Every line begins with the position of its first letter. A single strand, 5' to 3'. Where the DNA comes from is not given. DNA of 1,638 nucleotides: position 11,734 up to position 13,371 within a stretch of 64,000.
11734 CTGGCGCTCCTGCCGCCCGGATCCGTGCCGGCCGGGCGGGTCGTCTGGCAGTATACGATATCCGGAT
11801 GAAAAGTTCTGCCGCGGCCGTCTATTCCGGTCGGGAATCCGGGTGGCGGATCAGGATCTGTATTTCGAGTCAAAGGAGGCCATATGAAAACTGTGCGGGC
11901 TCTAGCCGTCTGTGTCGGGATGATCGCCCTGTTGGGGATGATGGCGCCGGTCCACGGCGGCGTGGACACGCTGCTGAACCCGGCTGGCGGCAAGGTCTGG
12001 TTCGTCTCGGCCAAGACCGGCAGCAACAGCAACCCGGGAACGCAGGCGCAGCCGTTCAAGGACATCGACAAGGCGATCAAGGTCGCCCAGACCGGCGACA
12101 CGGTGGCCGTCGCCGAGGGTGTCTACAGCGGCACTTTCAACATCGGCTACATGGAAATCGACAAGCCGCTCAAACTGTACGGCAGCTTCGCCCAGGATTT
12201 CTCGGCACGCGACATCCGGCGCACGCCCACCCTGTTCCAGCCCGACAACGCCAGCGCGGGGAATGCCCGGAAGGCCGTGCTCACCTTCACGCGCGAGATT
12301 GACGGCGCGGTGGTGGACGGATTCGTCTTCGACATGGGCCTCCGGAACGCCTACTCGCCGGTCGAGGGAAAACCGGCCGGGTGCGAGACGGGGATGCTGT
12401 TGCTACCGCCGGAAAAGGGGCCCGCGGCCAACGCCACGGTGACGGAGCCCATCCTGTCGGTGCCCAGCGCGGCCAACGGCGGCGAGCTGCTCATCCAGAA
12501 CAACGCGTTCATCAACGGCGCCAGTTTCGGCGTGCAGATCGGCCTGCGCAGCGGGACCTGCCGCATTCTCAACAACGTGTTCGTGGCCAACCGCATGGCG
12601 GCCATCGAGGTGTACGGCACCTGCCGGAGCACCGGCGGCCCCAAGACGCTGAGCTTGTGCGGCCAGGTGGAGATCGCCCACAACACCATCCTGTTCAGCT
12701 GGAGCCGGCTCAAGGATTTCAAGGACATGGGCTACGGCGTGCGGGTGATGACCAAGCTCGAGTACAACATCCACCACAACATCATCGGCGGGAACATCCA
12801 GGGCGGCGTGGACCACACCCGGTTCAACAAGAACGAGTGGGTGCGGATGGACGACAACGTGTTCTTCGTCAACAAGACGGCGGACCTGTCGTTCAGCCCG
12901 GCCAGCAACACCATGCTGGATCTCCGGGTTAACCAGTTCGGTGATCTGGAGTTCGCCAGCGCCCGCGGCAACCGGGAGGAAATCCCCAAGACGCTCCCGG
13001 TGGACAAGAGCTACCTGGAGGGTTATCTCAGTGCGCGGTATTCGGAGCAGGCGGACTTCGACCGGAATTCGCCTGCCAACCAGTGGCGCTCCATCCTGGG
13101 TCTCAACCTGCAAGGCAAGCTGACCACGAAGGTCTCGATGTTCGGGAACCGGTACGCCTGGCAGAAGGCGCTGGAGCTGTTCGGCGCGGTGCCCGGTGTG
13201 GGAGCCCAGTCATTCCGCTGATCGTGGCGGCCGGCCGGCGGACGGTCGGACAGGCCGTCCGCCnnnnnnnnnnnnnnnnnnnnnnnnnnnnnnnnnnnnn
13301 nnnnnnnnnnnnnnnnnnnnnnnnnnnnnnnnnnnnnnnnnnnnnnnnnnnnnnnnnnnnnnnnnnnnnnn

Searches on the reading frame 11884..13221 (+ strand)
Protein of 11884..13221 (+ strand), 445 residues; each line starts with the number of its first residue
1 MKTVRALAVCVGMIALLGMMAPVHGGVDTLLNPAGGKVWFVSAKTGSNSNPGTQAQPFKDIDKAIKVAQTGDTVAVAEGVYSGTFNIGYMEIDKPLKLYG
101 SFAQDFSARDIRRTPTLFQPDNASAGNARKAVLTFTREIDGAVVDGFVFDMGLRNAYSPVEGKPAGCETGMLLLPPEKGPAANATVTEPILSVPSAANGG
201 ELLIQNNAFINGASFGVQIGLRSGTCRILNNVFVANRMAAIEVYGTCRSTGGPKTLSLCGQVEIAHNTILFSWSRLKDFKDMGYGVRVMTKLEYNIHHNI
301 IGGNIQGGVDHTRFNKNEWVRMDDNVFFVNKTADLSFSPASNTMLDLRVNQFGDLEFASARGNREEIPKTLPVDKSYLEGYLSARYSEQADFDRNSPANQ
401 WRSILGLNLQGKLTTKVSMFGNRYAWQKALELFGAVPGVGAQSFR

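Call 29: find_encoding_contigs(protein=window:11884-13221:+, flank=10000, max_places=1)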
Protein window:11884-13221:+ (445 aa): 14 contigs read that carry it; 1 place shown.
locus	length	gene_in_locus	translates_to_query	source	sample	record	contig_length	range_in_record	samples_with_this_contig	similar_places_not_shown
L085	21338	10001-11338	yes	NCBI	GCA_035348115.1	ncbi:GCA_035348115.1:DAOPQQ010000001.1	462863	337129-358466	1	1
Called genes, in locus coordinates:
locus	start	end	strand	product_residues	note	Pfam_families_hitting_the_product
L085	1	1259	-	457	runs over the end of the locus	PF02321:OEP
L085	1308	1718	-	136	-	-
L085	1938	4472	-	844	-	PF00069:Pkinase, PF03109:ABC1 (faint), PF07714:PK_Tyr_Ser-Thr, PF13428:TPR_14 (faint), PF13432:TPR_16 (faint), PF14559:TPR_19 (faint)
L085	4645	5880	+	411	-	PF07690:MFS_1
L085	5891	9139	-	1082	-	PF04916:Phospholip_B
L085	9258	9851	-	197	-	PF03352:Adenine_glyco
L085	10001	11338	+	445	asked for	PF22842:Pel9A-like_beta_helix, PF07602:DUF1565 (weak), PF13229:Beta_helix (faint)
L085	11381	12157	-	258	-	PF01209:Ubie_methyltran (weak), PF13489:Methyltransf_23, PF08241:Methyltransf_11, PF08242:Methyltransf_12, PF13649:Methyltransf_25, PF13847:Methyltransf_31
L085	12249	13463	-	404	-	PF04055:Radical_SAM (weak), PF13186:SPASM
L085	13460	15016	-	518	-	PF04055:Radical_SAM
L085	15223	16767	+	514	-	PF02225:PA (weak), PF04389:Peptidase_M28, PF01546:Peptidase_M20 (weak)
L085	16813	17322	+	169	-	PF03692:CxxCxxCC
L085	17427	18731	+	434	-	PF28548:4TM_phosphoesterase, PF00149:Metallophos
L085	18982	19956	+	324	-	PF01497:Peripla_BP_2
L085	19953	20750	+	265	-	PF00005:ABC_tran, PF13304:AAA_21 (weak)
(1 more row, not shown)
